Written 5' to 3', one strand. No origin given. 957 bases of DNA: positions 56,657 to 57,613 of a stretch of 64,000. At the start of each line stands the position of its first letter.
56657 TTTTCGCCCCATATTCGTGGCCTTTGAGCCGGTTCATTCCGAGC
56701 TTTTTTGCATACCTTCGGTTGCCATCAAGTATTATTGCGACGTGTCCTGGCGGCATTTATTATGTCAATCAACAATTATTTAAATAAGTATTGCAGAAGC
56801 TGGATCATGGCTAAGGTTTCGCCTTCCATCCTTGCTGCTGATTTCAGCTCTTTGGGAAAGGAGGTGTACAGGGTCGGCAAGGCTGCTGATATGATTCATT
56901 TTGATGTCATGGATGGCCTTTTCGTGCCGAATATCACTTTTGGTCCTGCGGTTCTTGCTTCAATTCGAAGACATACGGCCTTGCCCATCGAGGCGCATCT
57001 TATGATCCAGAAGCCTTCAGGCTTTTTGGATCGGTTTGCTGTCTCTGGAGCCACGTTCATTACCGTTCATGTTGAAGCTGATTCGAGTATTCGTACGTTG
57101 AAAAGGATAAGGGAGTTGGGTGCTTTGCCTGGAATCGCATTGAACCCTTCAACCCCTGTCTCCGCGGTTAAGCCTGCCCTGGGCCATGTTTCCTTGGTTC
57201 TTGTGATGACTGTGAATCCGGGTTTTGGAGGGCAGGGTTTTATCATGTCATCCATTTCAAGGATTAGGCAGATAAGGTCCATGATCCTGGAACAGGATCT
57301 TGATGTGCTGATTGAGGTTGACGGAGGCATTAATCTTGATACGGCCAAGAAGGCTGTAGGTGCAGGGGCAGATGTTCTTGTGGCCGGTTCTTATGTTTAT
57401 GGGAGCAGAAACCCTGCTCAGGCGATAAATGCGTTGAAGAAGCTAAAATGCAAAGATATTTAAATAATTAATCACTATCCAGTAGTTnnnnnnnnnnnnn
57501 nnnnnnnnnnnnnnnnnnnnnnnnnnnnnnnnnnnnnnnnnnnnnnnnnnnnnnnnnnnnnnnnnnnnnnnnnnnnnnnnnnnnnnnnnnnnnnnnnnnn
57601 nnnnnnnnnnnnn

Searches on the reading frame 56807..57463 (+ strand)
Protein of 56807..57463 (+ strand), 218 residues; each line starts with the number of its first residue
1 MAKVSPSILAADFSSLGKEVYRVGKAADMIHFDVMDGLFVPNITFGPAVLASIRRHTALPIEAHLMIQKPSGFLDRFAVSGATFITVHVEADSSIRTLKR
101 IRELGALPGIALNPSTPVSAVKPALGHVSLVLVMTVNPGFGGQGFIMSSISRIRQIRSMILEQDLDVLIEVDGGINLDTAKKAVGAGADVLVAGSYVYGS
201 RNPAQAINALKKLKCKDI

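Call 61: find_homologous_proteins(query=window:56807-57463:+, max_evalue=1e-30)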
Query window:56807-57463:+ (218 aa): 7965 proteins with E <= 1e-30 among 8000 candidates; the best 120 are listed.
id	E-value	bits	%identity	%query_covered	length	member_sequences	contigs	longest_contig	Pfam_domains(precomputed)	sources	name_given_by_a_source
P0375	2.4e-134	463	100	100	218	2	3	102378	PF00834.26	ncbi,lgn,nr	ncbi:ribulose-phosphate 3-epimerase [Candidatus Woesearchaeota archaeon]|nr:ribulose-phosphate 3-epi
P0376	4.7e-78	279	63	99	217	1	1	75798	PF00215.31,PF00834.26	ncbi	-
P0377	8.3e-76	272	63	97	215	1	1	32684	PF00215.31,PF00834.26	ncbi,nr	ncbi:ribulose-phosphate 3-epimerase [Candidatus Woesearchaeota archaeon]|nr:ribulose-phosphate 3-epi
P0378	3.1e-75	270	63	97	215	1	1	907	PF00215.31,PF00834.26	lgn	-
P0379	3.2e-75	270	59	98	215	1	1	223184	PF00215.31,PF00834.26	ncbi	-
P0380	4.3e-75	270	62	97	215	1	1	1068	PF00215.31,PF00834.26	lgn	-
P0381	2.2e-74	267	61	98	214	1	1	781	PF00215.31,PF00834.26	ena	-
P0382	3.1e-74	267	59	98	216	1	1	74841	PF00215.31,PF00834.26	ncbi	-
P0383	2.0e-72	261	60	97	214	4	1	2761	PF00215.31,PF00834.26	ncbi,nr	ncbi:ribulose-phosphate 3-epimerase [Candidatus Woesearchaeota archaeon]|nr:ribulose-phosphate 3-epi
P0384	3.6e-72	260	63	98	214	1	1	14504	PF00834.26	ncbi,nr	ncbi:ribulose-phosphate 3-epimerase [Candidatus Woesearchaeota archaeon]|nr:ribulose-phosphate 3-epi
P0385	9.8e-72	259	60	98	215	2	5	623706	PF00215.31,PF00834.26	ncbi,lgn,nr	ncbi:ribulose-phosphate 3-epimerase [Candidatus Woesearchaeota archaeon]|nr:ribulose-phosphate 3-epi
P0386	1.0e-71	259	59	97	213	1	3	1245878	PF00834.26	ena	-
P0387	3.6e-71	257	59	97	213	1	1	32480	PF00834.26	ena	-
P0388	4.4e-71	256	59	97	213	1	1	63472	PF00834.26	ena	-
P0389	3.1e-69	250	57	97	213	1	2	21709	PF01884.24,PF00834.26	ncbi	-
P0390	3.9e-68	247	55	97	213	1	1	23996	PF00834.26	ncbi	-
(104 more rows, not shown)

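Call 63: find_encoding_contigs(protein=P0376, flank=8000, max_places=2)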
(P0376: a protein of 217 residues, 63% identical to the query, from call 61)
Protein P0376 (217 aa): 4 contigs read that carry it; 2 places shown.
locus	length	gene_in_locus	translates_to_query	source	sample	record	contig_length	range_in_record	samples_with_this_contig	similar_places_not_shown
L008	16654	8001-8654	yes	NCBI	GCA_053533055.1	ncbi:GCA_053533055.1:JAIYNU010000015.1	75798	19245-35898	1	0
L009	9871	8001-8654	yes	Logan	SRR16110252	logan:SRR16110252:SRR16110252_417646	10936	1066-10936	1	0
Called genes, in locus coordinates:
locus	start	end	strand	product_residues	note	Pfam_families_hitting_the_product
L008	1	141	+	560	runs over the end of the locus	PF03485:Arg_tRNA_synt_N, PF00750:tRNA-synt_1d, PF01921:tRNA-synt_1f (faint), PF05746:DALR_1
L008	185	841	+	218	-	PF08713:DNA_alkylation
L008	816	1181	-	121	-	-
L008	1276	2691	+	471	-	PF19911:DUF6384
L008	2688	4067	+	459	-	-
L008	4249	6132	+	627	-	PF00493:MCM (faint), PF01078:Mg_chelatase, PF05496:RuvB_N (faint), PF13401:AAA_22 (faint), PF00158:Sigma54_activat, PF20436:LonB_AAA-LID (weak), PF05362:Lon_C, PF13541:ChlI, +2 more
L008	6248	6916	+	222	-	PF05552:MS_channel_1st_1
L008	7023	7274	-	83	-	-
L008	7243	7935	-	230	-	PF01255:Prenyltransf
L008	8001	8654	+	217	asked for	PF00834:Ribul_P_3_epim, PF00215:OMPdecase (faint)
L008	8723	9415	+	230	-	-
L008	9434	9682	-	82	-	-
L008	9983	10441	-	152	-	-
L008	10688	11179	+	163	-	PF02675:AdoMet_dc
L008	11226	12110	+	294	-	PF00491:Arginase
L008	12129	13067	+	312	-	PF09924:LPG_synthase_C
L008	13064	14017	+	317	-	-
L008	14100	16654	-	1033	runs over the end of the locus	PF00133:tRNA-synt_1, PF01406:tRNA-synt_1e (faint), PF09334:tRNA-synt_1g, PF08264:Anticodon_1, PF19302:DUF5915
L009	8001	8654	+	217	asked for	PF00834:Ribul_P_3_epim, PF00215:OMPdecase (faint)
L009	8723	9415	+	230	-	-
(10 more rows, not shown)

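Call 64: find_encoding_contigs(protein=P0377, flank=8000, max_places=2)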
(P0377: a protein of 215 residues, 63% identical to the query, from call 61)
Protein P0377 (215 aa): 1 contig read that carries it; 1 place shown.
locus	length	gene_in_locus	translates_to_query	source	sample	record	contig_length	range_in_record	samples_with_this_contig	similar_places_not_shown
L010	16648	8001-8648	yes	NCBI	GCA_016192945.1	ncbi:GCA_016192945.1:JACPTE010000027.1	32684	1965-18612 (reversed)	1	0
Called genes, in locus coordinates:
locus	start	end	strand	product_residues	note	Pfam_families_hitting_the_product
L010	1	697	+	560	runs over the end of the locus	PF03485:Arg_tRNA_synt_N, PF00750:tRNA-synt_1d, PF01921:tRNA-synt_1f (faint), PF05746:DALR_1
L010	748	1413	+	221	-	-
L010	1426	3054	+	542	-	-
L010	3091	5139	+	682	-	PF01078:Mg_chelatase, PF14890:Intein_splicing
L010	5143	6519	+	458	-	PF00158:Sigma54_activat, PF07728:AAA_5 (faint), PF20436:LonB_AAA-LID, PF05362:Lon_C, PF13541:ChlI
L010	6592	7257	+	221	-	PF05552:MS_channel_1st_1 (weak)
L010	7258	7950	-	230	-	PF01255:Prenyltransf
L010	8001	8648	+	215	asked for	PF00834:Ribul_P_3_epim, PF00215:OMPdecase (faint)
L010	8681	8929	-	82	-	-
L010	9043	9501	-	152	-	-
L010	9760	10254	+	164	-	PF02675:AdoMet_dc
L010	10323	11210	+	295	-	PF00491:Arginase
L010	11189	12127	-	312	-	PF09924:LPG_synthase_C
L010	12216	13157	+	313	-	-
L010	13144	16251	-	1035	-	PF00133:tRNA-synt_1, PF01406:tRNA-synt_1e (faint), PF09334:tRNA-synt_1g, PF08264:Anticodon_1, PF19302:DUF5915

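Call 65: find_encoding_contigs(protein=P0385, flank=8000, max_places=2)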
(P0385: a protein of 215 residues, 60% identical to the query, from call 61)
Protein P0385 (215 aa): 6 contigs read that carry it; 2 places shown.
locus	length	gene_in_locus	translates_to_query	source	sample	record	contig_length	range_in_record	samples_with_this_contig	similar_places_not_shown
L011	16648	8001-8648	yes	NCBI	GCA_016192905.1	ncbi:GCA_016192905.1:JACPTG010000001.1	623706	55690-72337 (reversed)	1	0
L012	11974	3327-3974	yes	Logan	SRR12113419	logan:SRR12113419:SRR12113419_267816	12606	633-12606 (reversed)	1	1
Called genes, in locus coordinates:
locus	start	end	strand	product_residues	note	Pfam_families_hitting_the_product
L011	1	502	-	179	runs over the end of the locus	-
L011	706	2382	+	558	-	PF03485:Arg_tRNA_synt_N, PF00750:tRNA-synt_1d, PF01921:tRNA-synt_1f (faint), PF05746:DALR_1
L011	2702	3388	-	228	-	PF01988:VIT1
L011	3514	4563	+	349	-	PF01078:Mg_chelatase, PF14890:Intein_splicing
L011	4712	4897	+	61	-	-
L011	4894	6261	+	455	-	PF00158:Sigma54_activat, PF07728:AAA_5 (weak), PF20436:LonB_AAA-LID (weak), PF05362:Lon_C, PF13541:ChlI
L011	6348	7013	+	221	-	PF05552:MS_channel_1st_1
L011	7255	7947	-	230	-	PF01255:Prenyltransf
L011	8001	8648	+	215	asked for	PF00834:Ribul_P_3_epim, PF00215:OMPdecase (weak)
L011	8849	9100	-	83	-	-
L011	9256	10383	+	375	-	-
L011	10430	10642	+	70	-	-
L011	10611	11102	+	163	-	-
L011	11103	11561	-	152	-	-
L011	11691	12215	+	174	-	PF02675:AdoMet_dc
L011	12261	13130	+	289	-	PF00491:Arginase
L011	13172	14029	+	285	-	PF09924:LPG_synthase_C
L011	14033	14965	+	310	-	-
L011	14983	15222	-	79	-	-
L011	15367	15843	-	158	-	-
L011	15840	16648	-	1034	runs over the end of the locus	PF00133:tRNA-synt_1, PF01406:tRNA-synt_1e (faint), PF09334:tRNA-synt_1g, PF08264:Anticodon_1, PF19302:DUF5915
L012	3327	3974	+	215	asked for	PF00834:Ribul_P_3_epim, PF00215:OMPdecase (weak)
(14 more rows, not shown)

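Call 67: search_protein_families(library=pfam, proteins=[L008:8723-9415:+, L011:9256-10383:+, L011:10611-11102:+], max_evalue=1)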
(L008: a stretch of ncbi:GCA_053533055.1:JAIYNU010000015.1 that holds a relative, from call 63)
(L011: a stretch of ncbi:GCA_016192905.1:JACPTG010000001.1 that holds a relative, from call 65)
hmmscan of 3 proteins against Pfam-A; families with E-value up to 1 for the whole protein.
L008:8723-9415:+ (230 aa): 1 family
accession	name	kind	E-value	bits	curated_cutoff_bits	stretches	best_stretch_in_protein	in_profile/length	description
PF00990.26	GGDEF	-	0.16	12.2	23.8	1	92-142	54-106/161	Diguanylate cyclase, GGDEF domain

L011:9256-10383:+ (375 aa): 0 families

L011:10611-11102:+ (163 aa): 0 families

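Call 69: find_encoding_contigs(protein=P0379, flank=4000, max_places=1)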
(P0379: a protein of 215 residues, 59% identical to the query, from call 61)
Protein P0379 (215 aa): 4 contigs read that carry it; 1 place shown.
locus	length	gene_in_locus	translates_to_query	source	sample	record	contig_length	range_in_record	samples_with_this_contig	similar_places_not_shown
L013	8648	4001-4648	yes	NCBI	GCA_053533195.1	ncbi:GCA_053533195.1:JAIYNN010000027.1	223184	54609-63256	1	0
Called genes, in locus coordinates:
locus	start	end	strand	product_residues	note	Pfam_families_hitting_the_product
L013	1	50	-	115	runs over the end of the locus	-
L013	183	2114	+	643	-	PF00493:MCM (faint), PF01078:Mg_chelatase (weak), PF05496:RuvB_N (faint), PF13191:AAA_16 (faint), PF00158:Sigma54_activat, PF20436:LonB_AAA-LID (weak), PF05362:Lon_C, PF13541:ChlI, +3 more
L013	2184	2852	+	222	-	PF05552:MS_channel_1st_1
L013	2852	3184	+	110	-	-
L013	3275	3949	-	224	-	PF01255:Prenyltransf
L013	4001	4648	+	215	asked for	PF00834:Ribul_P_3_epim, PF00215:OMPdecase (faint)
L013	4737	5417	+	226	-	PF00990:GGDEF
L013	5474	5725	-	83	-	-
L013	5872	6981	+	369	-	-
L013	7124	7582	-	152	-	-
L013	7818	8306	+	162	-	PF02675:AdoMet_dc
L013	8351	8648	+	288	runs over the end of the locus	PF00491:Arginase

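Call 70: find_encoding_contigs(protein=P0382, flank=4000, max_places=1)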
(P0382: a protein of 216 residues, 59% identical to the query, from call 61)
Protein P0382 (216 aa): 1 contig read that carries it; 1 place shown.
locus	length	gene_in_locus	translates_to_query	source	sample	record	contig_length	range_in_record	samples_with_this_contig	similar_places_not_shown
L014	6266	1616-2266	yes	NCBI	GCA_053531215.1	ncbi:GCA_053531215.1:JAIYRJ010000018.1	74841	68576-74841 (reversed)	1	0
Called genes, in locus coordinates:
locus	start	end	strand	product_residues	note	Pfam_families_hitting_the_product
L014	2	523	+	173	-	?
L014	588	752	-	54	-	-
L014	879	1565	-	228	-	PF01255:Prenyltransf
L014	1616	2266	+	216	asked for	PF00834:Ribul_P_3_epim, PF00215:OMPdecase (weak)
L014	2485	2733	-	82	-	-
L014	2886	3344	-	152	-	-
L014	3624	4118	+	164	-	PF02675:AdoMet_dc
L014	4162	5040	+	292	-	PF00491:Arginase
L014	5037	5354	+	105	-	-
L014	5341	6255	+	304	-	PF09924:LPG_synthase_C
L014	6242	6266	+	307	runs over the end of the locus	-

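Call 71: find_encoding_contigs(protein=P0384, flank=4000, max_places=1)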
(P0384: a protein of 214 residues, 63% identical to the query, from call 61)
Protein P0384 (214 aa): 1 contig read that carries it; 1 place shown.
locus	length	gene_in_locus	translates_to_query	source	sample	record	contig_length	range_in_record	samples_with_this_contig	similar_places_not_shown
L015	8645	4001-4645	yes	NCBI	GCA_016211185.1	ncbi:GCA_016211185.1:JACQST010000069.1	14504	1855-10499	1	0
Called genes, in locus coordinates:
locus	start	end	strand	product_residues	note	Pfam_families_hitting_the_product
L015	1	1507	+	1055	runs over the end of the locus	PF01078:Mg_chelatase, PF05496:RuvB_N (faint), PF00004:AAA (faint), PF07728:AAA_5 (faint), PF14890:Intein_splicing, PF00158:Sigma54_activat, PF05362:Lon_C, PF13541:ChlI, +2 more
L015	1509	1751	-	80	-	-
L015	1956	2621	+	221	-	PF05552:MS_channel_1st_1 (weak)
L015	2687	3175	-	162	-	-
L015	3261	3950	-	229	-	PF01255:Prenyltransf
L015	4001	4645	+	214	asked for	PF00834:Ribul_P_3_epim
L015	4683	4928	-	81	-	-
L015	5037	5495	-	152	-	-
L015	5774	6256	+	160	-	PF02675:AdoMet_dc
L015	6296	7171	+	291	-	PF00491:Arginase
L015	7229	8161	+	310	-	PF09924:LPG_synthase_C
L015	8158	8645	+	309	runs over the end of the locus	PF09924:LPG_synthase_C (faint)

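Call 72: find_encoding_contigs(protein=P0386, flank=4000, max_places=1)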
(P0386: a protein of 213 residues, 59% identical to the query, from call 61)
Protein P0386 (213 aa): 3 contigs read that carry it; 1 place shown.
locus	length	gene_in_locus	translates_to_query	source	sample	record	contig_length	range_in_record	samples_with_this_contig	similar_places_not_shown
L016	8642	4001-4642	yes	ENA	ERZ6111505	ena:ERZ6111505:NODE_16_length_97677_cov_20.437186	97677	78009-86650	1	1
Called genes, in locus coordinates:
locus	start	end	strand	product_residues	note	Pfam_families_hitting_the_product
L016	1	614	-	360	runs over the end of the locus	PF01546:Peptidase_M20, PF07687:M20_dimer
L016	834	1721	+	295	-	PF02358:Trehalose_PPase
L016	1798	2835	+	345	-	PF00348:polyprenyl_synt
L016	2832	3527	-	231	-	PF01255:Prenyltransf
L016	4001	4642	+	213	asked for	PF00834:Ribul_P_3_epim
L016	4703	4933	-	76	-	PF27482:Beta-prop_YycP (faint)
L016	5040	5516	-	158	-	-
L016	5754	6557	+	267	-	PF01790:LGT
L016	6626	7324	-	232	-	PF06210:DUF1003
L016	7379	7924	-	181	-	PF01988:VIT1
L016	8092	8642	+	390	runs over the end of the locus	PF00438:S-AdoMet_synt_N, PF02772:S-AdoMet_synt_M, PF02773:S-AdoMet_synt_C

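Call 76: search_protein_families(library=pfam, proteins=[L013:4737-5417:+, L013:5872-6981:+], max_evalue=1)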
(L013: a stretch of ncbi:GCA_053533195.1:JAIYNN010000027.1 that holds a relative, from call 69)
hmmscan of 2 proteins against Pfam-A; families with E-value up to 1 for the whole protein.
L013:4737-5417:+ (226 aa): 4 families
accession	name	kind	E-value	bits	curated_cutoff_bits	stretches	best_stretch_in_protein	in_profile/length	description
PF00990.26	GGDEF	-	1.3e-08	35.2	23.8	1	47-146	10-111/161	Diguanylate cyclase, GGDEF domain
PF05184.20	SapB_1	-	0.088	13.3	25.2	1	124-143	16-35/38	Saposin-like type B, region 1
PF18211.6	Csm1_B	-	0.12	12.7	26.4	1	117-162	43-88/94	Csm1 subunit domain B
PF01759.27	NTR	-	0.15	12.3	21.9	1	18-67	23-71/106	UNC-6/NTR/C345C module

L013:5872-6981:+ (369 aa): 1 family
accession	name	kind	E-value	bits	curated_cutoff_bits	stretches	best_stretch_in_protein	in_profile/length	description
PF15045.11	Clathrin_bdg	-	0.11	12.9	22.5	0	251-288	12-48/80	Clathrin-binding box of Aftiphilin, vesicle trafficking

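Call 82: find_related_loci(query=A2, collection=metagenome_contigs, flank=3000)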
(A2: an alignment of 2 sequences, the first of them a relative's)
Query A2 (226 aa) in metagenome_contigs; peptide patterns used: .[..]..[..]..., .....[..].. (x = any residue, [..] = any of these).
277 stretches matched a pattern, but none encodes a relative of the query by tblastn (E <= 1e-3).

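Call 84: find_encoding_contigs(protein=P0383, flank=3000, max_places=1)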
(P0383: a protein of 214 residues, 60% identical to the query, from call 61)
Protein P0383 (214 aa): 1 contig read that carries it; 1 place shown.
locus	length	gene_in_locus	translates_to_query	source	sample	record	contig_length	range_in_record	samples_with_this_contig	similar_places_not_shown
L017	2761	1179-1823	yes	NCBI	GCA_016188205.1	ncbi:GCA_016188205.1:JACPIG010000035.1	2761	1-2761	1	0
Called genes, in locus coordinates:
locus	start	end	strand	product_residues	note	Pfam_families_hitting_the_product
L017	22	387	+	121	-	-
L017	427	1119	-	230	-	PF01255:Prenyltransf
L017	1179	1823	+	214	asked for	PF00834:Ribul_P_3_epim, PF00215:OMPdecase (faint)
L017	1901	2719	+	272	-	-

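Call 85: find_encoding_contigs(protein=P0388, flank=3000, max_places=1)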
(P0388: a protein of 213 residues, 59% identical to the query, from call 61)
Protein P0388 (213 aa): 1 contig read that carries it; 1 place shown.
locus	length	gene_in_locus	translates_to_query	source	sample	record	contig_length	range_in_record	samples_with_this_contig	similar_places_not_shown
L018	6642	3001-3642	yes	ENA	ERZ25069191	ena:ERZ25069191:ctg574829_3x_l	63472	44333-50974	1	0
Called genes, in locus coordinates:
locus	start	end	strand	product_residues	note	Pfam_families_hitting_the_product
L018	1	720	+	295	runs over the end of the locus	PF02358:Trehalose_PPase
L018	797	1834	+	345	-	PF00348:polyprenyl_synt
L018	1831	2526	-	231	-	PF01255:Prenyltransf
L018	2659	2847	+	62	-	-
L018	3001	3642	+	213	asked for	PF00834:Ribul_P_3_epim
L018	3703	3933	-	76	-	PF27482:Beta-prop_YycP (faint)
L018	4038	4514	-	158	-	-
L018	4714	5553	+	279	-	PF01790:LGT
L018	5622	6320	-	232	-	PF06210:DUF1003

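Call 86: find_encoding_contigs(protein=P0389, flank=3000, max_places=1)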
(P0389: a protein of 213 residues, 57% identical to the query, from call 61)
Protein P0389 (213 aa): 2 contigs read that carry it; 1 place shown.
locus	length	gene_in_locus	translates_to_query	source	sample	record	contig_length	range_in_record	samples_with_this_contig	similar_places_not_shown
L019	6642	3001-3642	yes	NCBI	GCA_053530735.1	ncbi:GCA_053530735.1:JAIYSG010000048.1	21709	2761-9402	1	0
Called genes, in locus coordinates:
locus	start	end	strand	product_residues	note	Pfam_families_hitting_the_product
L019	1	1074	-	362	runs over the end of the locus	PF04389:Peptidase_M28 (faint), PF01546:Peptidase_M20, PF07687:M20_dimer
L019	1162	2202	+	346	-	PF00348:polyprenyl_synt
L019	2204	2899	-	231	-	PF01255:Prenyltransf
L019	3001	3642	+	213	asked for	PF00834:Ribul_P_3_epim, PF01884:PcrB (faint)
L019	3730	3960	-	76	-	-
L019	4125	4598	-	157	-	-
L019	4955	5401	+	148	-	PF02675:AdoMet_dc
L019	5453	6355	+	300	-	PF00491:Arginase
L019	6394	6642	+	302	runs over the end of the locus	PF09924:LPG_synthase_C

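Call 87: find_encoding_contigs(protein=P0390, flank=3000, max_places=1)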
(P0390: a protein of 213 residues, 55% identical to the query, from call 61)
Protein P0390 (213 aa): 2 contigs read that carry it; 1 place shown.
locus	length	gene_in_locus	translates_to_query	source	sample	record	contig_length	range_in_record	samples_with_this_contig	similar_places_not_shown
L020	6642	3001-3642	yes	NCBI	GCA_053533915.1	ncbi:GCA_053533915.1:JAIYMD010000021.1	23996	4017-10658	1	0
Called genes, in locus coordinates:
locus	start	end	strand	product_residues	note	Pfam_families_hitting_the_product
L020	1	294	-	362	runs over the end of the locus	PF04389:Peptidase_M28 (faint), PF01546:Peptidase_M20, PF07687:M20_dimer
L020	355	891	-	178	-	-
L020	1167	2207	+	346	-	PF00348:polyprenyl_synt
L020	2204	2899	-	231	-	PF01255:Prenyltransf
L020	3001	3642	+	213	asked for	PF00834:Ribul_P_3_epim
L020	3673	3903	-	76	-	-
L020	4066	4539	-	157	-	-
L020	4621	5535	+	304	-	PF01916:DS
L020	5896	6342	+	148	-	PF02675:AdoMet_dc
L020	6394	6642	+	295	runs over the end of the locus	PF00491:Arginase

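Call 95: search_protein_families(library=padloc, proteins=[L013:4737-5417:+, L017:1901-2719:+], max_evalue=0.01)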
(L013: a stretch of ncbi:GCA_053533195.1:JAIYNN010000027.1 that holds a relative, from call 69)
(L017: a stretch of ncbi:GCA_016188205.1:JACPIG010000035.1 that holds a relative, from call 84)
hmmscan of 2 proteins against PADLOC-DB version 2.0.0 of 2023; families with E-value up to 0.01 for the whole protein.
L013:4737-5417:+ (226 aa): 0 families

L017:1901-2719:+ (272 aa): 0 families
